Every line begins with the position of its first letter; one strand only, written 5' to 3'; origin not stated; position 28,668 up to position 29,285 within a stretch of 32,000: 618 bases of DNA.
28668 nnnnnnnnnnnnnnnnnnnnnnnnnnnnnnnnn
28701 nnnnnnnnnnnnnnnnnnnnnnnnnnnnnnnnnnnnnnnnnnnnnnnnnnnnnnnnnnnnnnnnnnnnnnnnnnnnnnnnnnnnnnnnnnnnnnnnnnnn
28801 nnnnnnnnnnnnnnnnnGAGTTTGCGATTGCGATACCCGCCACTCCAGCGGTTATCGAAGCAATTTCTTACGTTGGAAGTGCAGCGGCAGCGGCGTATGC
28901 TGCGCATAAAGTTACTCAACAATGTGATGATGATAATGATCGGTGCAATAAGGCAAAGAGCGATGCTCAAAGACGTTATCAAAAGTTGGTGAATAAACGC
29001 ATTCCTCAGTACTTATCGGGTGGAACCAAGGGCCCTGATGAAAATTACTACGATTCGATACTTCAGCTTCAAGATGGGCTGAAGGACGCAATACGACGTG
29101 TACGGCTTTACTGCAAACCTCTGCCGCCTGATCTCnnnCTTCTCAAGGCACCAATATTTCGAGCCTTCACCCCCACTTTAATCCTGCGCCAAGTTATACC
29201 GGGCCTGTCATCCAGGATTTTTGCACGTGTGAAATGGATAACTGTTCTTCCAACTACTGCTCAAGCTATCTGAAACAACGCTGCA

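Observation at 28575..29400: Rhs C-terminal tip of unrecognised type with no immunity gene downstream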

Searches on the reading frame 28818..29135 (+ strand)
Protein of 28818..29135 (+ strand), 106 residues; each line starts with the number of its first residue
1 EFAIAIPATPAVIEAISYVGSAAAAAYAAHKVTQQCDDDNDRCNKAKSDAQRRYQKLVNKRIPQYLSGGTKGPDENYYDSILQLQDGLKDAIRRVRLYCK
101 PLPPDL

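Call 6: search_protein_families(library=pfam, proteins=[window:28818-29135:+], max_evalue=1)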
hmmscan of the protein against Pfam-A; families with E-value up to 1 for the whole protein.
window:28818-29135:+ (106 aa): 1 family
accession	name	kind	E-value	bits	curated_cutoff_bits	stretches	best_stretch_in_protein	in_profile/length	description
PF00245.25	Alk_phosphatase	-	0.15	11.4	24.4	1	17-71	107-163/423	Alkaline phosphatase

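Call 7: find_homologous_proteins(query=window:28818-29135:+, max_evalue=0.01)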
Query window:28818-29135:+ (106 aa): 9 proteins with E <= 0.01 among 20 candidates.
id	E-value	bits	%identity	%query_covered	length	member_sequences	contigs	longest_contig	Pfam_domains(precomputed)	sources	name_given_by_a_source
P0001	6.5e-26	108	72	65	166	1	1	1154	-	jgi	jgi:uncharacterized protein RhaS with RHS repeats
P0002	3.4e-25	106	63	75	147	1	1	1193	-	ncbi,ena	-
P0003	4.0e-24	103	69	64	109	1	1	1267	-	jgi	jgi:hypothetical protein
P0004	5.1e-24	102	71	59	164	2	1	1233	-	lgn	-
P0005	2.7e-23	100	61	75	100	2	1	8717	-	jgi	jgi:hypothetical protein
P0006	3.7e-23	100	66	75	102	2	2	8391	-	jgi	jgi:hypothetical protein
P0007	1.4e-22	98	49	95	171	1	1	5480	-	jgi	jgi:uncharacterized protein RhaS with RHS repeats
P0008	1.2e-18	85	54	79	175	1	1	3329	-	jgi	jgi:hypothetical protein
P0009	3.3e-17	80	57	66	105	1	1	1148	-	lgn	-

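Call 9: search_protein_families(library=ncbifam, proteins=[window:28818-29135:+], max_evalue=1)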
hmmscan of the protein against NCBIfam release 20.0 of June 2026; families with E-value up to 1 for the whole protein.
window:28818-29135:+ (106 aa): 0 families

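Call 11: find_encoding_contigs(protein=P0005, flank=6000, max_places=4)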
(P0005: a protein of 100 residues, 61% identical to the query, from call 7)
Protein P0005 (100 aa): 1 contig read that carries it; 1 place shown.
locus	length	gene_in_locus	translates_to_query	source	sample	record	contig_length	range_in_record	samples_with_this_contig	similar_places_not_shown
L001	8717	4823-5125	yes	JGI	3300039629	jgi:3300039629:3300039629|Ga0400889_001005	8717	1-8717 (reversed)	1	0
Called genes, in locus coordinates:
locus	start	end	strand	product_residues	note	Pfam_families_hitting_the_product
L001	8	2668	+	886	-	PF08275:DNAG_N, PF13155:Toprim_2, PF13362:Toprim_3, PF13662:Toprim_4, PF27228:MTBMA_p00010_2nd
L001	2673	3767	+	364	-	PF00589:Phage_integrase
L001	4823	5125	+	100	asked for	-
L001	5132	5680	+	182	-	-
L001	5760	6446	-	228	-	PF14337:Abi_alpha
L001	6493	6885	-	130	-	PF12844:HTH_19, PF13560:HTH_31, PF01381:HTH_3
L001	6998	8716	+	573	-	?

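Call 12: find_encoding_contigs(protein=P0007, flank=6000, max_places=4)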
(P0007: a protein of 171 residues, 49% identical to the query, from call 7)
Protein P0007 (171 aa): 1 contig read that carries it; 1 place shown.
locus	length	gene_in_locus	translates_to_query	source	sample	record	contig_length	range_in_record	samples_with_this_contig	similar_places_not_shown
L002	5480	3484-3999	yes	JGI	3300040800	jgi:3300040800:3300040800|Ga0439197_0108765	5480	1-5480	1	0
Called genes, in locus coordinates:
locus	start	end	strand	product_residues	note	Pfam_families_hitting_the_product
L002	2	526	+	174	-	?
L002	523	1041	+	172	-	PF15607:Ntox44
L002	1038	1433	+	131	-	-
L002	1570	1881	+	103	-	-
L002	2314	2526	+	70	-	-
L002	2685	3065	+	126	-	-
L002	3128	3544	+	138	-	PF03527:RHS (weak)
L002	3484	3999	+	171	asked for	-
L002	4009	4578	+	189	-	-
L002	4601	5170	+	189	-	PF25023:TEN_YD-shell (weak), PF05593:RHS_repeat (faint)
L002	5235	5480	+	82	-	?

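Call 13: find_encoding_contigs(protein=P0008, flank=6000, max_places=4)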
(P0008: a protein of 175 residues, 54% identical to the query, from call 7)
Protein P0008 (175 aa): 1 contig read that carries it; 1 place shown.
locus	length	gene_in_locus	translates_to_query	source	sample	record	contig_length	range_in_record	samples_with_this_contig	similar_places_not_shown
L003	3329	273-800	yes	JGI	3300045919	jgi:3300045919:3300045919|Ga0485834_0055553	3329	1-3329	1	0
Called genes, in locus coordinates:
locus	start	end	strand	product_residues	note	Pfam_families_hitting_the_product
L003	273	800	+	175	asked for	-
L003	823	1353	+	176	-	-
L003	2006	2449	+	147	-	-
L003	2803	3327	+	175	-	?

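Call 18: search_protein_representatives(protein=window:28818-29135:+)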
Query: 106 residues. Proteins with E-value up to 0.001 (for the whole library): 85; up to 1e-10: 55; up to 1e-30: 0. The best 85 are listed.
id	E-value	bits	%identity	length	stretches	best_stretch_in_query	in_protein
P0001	2.1e-26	108.3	70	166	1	34-106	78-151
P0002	1.1e-25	106.0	64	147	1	29-106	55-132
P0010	3.9e-24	101.0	63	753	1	32-106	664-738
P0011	5.5e-24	100.5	48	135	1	4-105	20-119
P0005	8.6e-24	99.9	62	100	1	30-106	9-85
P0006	1.2e-23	99.5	72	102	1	32-105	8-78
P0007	4.5e-23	97.6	55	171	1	24-106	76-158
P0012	5.5e-23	97.3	61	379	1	10-106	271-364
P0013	1.8e-22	95.7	65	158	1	35-106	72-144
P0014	1.2e-21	93.0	66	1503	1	32-106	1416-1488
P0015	7.5e-21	90.5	58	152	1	31-106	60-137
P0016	1.9e-20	89.1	48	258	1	13-105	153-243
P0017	2.2e-20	89.0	56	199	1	22-106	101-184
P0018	2.9e-20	88.6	60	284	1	32-106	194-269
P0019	3.1e-19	85.3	59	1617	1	32-106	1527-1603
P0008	3.7e-19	85.0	54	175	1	22-106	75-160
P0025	4.4e-18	81.6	57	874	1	33-106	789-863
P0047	2.5e-12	63.1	47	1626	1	15-105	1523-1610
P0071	2.3e-08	50.4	38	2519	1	17-106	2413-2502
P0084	4.6e-05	39.8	38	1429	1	34-106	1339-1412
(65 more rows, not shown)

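Call 22: find_homologous_proteins(query=A1, max_evalue=0.001)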
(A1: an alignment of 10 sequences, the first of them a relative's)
Query A1 (10 sequences) (109 aa, profile of the alignment): 43 proteins with E <= 0.001 among 3969 candidates.
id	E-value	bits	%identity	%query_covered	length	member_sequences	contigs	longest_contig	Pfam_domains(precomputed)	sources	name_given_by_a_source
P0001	2.8e-65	237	68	89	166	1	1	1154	-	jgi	jgi:uncharacterized protein RhaS with RHS repeats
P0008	8.6e-64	232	53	98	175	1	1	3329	-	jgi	jgi:hypothetical protein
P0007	1.1e-63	232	53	94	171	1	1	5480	-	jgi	jgi:uncharacterized protein RhaS with RHS repeats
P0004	3.3e-62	227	74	81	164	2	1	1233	-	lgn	-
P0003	1.1e-52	196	100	100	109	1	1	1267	-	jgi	jgi:hypothetical protein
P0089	2.6e-52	195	71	77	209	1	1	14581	-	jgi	jgi:uncharacterized protein RhaS with RHS repeats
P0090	1.3e-48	183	67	80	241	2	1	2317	-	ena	-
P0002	1.9e-48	182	55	85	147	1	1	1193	-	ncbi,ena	-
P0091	6.2e-47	178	69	62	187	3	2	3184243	-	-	-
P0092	7.5e-47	177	67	67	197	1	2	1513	-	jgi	jgi:RHS repeat-associated protein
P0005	1.5e-46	176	55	87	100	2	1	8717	-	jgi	jgi:hypothetical protein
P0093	1.3e-42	163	46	99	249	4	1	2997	-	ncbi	-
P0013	1.8e-42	163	64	82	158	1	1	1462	-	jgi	jgi:predicted metal-binding protein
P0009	5.7e-42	161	69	76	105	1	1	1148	-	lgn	-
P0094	8.7e-41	158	55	79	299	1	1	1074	-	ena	-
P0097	2.2e-37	147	54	83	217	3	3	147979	-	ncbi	ncbi:hypothetical protein ACI2SX_14025 [Ralstonia nicotianae]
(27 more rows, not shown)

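Call 24: find_encoding_contigs(protein=P0091, flank=3000, max_places=4)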
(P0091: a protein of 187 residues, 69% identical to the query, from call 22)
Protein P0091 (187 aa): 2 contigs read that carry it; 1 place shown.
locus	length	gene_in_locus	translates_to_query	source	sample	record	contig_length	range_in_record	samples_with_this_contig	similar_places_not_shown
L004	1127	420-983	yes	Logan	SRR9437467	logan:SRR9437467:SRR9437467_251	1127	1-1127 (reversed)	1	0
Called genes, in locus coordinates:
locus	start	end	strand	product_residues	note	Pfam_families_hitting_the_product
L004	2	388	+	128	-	?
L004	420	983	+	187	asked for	-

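Call 26: search_solved_structures(query=A2, max_evalue=10, show_alignments=2)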
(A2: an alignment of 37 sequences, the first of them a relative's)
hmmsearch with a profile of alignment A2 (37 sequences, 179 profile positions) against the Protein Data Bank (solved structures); distinct sequences matched with E-value up to 10: 30.
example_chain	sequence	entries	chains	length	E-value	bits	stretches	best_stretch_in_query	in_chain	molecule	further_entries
8h8a_A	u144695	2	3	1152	7.5e-15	58.5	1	6-62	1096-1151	Putative Rhs-family protein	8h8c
8uy4_A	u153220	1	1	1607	8.9e-15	58.2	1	6-80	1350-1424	Tse15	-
8h8b_A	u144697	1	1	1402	1.1e-14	57.9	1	6-93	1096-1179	Putative Rhs-family protein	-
8qjc_A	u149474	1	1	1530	1.7e-14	57.3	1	6-68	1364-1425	T6SS-associated Rhs core and toxin domain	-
7q97_A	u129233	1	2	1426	3.5e-14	56.3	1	6-68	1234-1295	Rhs family protein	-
8qjd_A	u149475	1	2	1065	8.9e-14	55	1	6-63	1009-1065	Salmonella bongori Rhs core domain (residues 360-1420)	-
8qjb_A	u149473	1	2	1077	9.1e-14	54.9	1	6-63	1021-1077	T6SS-associated Rhs core domain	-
8uxt_A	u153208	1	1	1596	3e-13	53.3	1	6-80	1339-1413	Tse15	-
8qja_A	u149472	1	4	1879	7.3e-13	52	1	6-62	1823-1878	Putative type VI secretion system YD repeat-containing Rhs element Vgr protein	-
8cp6_B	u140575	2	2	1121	8.3e-13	51.8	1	6-63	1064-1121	Toxin protein Tse5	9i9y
7pq5_L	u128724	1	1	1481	1.6e-10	44.3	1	5-81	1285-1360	Tre23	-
9pt5_A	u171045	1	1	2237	3.6e-09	40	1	8-93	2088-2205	Teneurin-like protein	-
8fjp_A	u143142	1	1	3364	8.4e-09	38.8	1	6-82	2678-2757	salivary gland surface protein 1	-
9c4k_Q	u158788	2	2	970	2e-08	37.6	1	13-68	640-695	Toxin subunit YenC2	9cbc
6suf_F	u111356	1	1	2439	2.9e-08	37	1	13-74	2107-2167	TcdB2,TccC3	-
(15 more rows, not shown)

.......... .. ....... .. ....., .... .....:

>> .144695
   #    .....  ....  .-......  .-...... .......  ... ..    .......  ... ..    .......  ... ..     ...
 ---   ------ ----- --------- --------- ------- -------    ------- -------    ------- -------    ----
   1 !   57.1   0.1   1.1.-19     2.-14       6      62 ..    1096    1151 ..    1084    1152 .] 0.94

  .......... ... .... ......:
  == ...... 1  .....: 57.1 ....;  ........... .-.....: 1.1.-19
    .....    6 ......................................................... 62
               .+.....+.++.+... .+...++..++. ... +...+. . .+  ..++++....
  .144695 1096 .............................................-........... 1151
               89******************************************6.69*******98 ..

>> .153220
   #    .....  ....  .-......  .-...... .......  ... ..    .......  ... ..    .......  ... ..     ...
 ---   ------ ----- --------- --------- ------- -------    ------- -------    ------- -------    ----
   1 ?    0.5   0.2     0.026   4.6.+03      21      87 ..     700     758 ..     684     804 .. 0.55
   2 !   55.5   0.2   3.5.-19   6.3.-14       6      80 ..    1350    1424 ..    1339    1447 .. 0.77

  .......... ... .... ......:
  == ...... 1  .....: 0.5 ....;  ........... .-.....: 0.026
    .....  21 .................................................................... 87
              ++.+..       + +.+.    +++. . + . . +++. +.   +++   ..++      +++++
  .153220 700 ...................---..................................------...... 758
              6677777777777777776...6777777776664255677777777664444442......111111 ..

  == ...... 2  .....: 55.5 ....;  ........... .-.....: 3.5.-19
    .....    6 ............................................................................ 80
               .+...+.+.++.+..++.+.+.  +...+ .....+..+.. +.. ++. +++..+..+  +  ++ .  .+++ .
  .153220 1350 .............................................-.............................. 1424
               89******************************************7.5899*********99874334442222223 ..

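Call 27: search_protein_families(library=pfam, proteins=[P0003, P0005, P0009, P0001, P0007, L001:5132-5677:+, L002:4009-4575:+, L003:823-1350:+], max_evalue=5)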
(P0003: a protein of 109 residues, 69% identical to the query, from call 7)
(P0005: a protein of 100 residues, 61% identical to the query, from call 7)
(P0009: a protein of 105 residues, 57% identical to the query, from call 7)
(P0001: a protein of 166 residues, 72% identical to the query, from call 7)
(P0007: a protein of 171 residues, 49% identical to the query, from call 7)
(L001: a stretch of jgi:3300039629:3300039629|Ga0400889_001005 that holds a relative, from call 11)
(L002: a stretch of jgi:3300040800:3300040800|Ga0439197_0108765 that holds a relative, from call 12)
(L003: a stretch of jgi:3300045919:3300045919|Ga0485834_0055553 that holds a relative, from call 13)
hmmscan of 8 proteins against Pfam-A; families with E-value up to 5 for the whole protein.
P0003 (109 aa): 0 families

P0005 (100 aa): 1 family
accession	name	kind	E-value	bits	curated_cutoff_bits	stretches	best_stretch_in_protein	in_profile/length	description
PF09663.15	Amido_AtzD_TrzD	-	0.25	10.8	25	1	29-68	62-100/358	Amidohydrolase ring-opening protein (Amido_AtzD_TrzD)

P0009 (105 aa): 1 family
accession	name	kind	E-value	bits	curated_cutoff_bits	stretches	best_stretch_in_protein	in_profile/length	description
PF21104.3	Glyco_hydro_78_N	-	0.22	11.5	27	1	15-92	5-81/142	Glycosyl hydrolase family 78 alpha-rhamnosidase N-terminal domain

P0001 (166 aa): 1 family
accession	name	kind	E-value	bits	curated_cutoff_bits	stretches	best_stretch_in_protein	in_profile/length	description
PF00137.26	ATP-synt_C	-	0.073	13.8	24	1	47-76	9-38/60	ATP synthase subunit C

P0007 (171 aa): 0 families

L001:5132-5677:+ (182 aa): 3 families
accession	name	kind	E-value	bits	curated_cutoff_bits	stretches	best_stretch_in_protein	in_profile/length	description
PF25804.1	SYNE3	-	0.031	15.2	30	1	126-149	5-28/83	Nesprin-3 domain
PF24175.2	SU10_adaptor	-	0.056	14.3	27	1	38-113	3-68/194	SU10 adaptor protein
PF14108.11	ABA4-like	-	0.078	13.8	27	1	127-170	53-96/127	ABA DEFICIENT 4-like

L002:4009-4575:+ (189 aa): 0 families

L003:823-1350:+ (176 aa): 1 family
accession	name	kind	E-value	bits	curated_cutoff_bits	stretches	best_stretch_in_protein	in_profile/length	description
PF06840.17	PDC10_C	-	0.029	14.9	27.3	1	15-65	21-70/90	Programmed cell death protein 10, C-terminal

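Call 28: find_encoding_contigs(protein=P0097, flank=8000, max_places=3)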
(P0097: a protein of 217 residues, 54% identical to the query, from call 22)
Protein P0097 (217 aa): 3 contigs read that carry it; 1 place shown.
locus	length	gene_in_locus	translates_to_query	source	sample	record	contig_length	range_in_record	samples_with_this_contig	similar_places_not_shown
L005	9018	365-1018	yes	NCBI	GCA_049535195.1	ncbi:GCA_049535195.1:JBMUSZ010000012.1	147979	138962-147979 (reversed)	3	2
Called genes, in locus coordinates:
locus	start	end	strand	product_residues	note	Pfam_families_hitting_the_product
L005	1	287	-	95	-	PF13340:DUF4096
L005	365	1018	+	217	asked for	-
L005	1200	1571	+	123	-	-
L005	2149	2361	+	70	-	-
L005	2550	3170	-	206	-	PF13548:DUF4126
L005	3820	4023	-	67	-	PF00313:CSD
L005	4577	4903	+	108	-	PF02617:ClpS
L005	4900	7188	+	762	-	PF02861:Clp_N, PF13191:AAA_16 (weak), PF00004:AAA, PF17871:AAA_lid_9, PF00004:AAA, PF07724:AAA_2, PF07728:AAA_5, PF10431:ClpB_D2-small, +6 more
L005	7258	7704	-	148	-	PF00692:dUTPase, PF22769:DCD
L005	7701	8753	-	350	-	PF00296:Bac_luciferase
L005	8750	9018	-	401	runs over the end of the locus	PF02441:Flavoprotein, PF04127:DFP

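Call 31: predict_structure(alignment_id=A2)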
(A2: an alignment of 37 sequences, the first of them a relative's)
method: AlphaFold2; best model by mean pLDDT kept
length: 109 residues; sequences in the alignment: 37
mean_pLDDT: 82.8   pTM: 0.67
mean pLDDT of the five models: 82.8, 82.3, 82.3, 81.7, 79.4
residues with pLDDT >= 90: 68; 70-90: 14; 50-70: 12; < 50: 15
segments of 3 or more residues with pLDDT < 50: 6-8, 13-17, 19-22
pLDDT, mean of each block of 10 residues (from residue 1): 52 47 67 96 95 83 91 98 93 96 93
secondary structure, 60 per line:
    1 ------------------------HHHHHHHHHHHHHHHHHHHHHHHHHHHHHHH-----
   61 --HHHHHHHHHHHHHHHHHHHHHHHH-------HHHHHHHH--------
elements in order: H25-55 H63-86 H94-101

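Call 32: find_related_loci(query=A1, collection=genome_contigs, flank=6000)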
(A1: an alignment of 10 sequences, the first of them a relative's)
Query A1 (109 aa) in genome_contigs; peptide patterns used: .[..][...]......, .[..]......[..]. (x = any residue, [..] = any of these).
25 stretches matched a pattern; 8 encode a relative of the query (tblastn E <= 1e-3); 8 distinct loci.
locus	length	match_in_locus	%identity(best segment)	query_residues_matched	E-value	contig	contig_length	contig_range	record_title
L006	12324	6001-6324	71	1-109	2e-51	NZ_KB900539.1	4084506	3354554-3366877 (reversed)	Methyloversatilis universalis EHg5 Metunv2DRAFT_Scaffold1.1, whole genome shotgun sequence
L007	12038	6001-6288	61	10-109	1e-38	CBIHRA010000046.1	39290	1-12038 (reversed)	MAG TPA_asm: uncultured Burkholderiaceae bacterium isolate SRR18156191_maxbin2_2 genome assembly, contig: ERZ27336852.28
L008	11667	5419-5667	70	27-109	2e-37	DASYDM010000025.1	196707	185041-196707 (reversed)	MAG TPA_asm: Steroidobacteraceae bacterium isolate SMAG_U4959 k141_4104615, whole genome shotgun sequence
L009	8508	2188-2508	53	3-109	5e-37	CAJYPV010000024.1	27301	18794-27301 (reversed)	MAG: Burkholderiaceae bacterium isolate SP106_2_metabat2_genome_mining.33 genome assembly, contig: k127_559943, whole ge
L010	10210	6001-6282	51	12-105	5e-27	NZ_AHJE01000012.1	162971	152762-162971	Cupriavidus basilensis OR16 contig012, whole genome shotgun sequence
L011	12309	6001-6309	45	9-109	4e-24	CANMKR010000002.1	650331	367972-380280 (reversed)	uncultured Kangiella sp. isolate 566.fasta genome assembly, contig: NODE_2, whole genome shotgun sequence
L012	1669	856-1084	63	31-106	2e-21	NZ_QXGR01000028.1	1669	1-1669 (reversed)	Simplicispira lacusdiani strain CPCC 100842 Scaffold31, whole genome shotgun sequence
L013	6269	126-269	50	58-105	5e-12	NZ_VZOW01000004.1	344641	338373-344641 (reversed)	Cupriavidus pauculus strain CCUG 12507 contig_0000004, whole genome shotgun sequence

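Call 35: fold_search(model_id=the predicted structure, library=pdb)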
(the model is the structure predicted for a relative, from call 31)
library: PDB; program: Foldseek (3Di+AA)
matches with E <= 10: 140; with E <= 0.001: 0
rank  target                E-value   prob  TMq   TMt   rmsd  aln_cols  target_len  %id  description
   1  4oyd_B                9.0e-01  0.41  0.33  0.31   8.1        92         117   17  Crystal structure of a computationally designed inhibitor of an Epstein-Barr viral Bcl-2 protein (released 2014-07-09)
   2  9rgx_A                1.2e+00  0.33  0.36  0.39   7.1        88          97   11  X-ray crystal structure of a de novo designed single-chain antiparallel 3-helix coiled-coil bundle, sc-apCC3-ACW (released 2025-09-03)
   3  3mxz                  1.6e+00  0.10  0.23  0.23   9.2        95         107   13  Crystal Structure of tubulin folding cofactor A from Arabidopsis thaliana (released 2010-09-01)
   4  6db1_A                1.7e+00  0.75  0.51  0.41   3.8        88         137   17  2.0 Angstrom Resolution Crystal Structure of N-Terminal Ligand-Binding Domain of Putative Methyl-Accepting Chemotaxis  (released 2018-05-16)
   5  9rgx_B                1.9e+00  0.23  0.34  0.38   7.0        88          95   11  X-ray crystal structure of a de novo designed single-chain antiparallel 3-helix coiled-coil bundle, sc-apCC3-ACW (released 2025-09-03)
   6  6jqa_B                2.5e+00  0.51  0.49  0.59   8.9        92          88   13  Crystal structure of phyllogen, a phyllody inducing effector protein of phytoplasma. (released 2019-05-15)
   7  1nwm                  2.5e+00  0.28  0.39  0.40   4.1        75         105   11  GAT domain of human GGA1 (released 2003-03-25)
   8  5jsb_B                2.6e+00  0.23  0.37  0.35   7.5        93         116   16  Crystal structure of Mcl1-inhibitor complex (released 2016-11-16)
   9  8eja_A                2.6e+00  0.15  0.32  0.31   8.4        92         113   12  Computational design of potent and selective inhibitors of Bak and Bax (released 2024-03-20)
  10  9clb_B                2.6e+00  0.15  0.31  0.30   8.3        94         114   12  Crystal structure of Bak bound to the inhibitory aBAK (released 2025-07-16)
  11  9clb_F                2.6e+00  0.15  0.31  0.30   8.2        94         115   12  Crystal structure of Bak bound to the inhibitory aBAK (released 2025-07-16)
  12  4y5u_B                2.8e+00  0.30  0.41  0.13   4.3        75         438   13  Transcription factor (released 2016-02-17)
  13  8d06_B                2.8e+00  0.28  0.35  0.50   3.6        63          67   16  Hallucinated C3 protein assembly HALC3_104 (released 2022-09-28)
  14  6xv8_D                2.8e+00  0.18  0.28  0.11   5.1        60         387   13  Crystal structure of Megabody Mb-Nb207-c7HopQ_G10 (released 2021-01-13)
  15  1x4t_MODEL_1_A        2.9e+00  0.41  0.47  0.55  12.5       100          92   15  Solution structure of Isy1 domain in hypothetical protein (released 2005-11-14)
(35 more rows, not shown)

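Call 44: find_homologous_proteins(query=A3, max_evalue=0.001)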
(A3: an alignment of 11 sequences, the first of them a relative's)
Query A3 (11 sequences) (179 aa, profile of the alignment): 73 proteins with E <= 0.001 among 5713 candidates.
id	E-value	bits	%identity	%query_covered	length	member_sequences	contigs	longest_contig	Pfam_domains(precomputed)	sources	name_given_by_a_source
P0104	1.7e-63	231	99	100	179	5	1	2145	-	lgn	-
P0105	1.1e-61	225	51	99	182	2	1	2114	-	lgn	-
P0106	1.8e-59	218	63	95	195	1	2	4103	-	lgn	-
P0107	2.8e-59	218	58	99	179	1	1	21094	-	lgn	-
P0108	3.0e-59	217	81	100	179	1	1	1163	-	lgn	-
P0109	6.4e-59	216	60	99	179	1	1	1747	-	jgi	jgi:hypothetical protein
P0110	5.0e-58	213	21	88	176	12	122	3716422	-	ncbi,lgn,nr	ncbi:hypothetical protein CDC45_12570 [Ralstonia pseudosolanacearum]|nr:hypothetical protein CDC45_1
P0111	9.6e-58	213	56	99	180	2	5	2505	-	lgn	-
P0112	4.0e-57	211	22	88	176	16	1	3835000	-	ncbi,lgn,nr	ncbi:hypothetical protein HF908_05030 [Ralstonia pseudosolanacearum]|nr:hypothetical protein HF908_0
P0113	4.5e-56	207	52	99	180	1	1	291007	-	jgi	jgi:hypothetical protein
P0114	9.5e-56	206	55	99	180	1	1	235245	-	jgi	jgi:hypothetical protein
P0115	3.5e-55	204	56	94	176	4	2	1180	-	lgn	-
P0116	4.0e-55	204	58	99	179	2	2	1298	-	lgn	-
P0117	4.0e-55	204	53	94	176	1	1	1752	-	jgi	jgi:hypothetical protein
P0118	5.2e-55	204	59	93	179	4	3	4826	-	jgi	jgi:hypothetical protein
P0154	5.3e-35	138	-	-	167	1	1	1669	-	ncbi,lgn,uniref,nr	ncbi:hypothetical protein [Simplicispira lacusdiani]|uniref:hypothetical protein n=1 Tax=Simplicispi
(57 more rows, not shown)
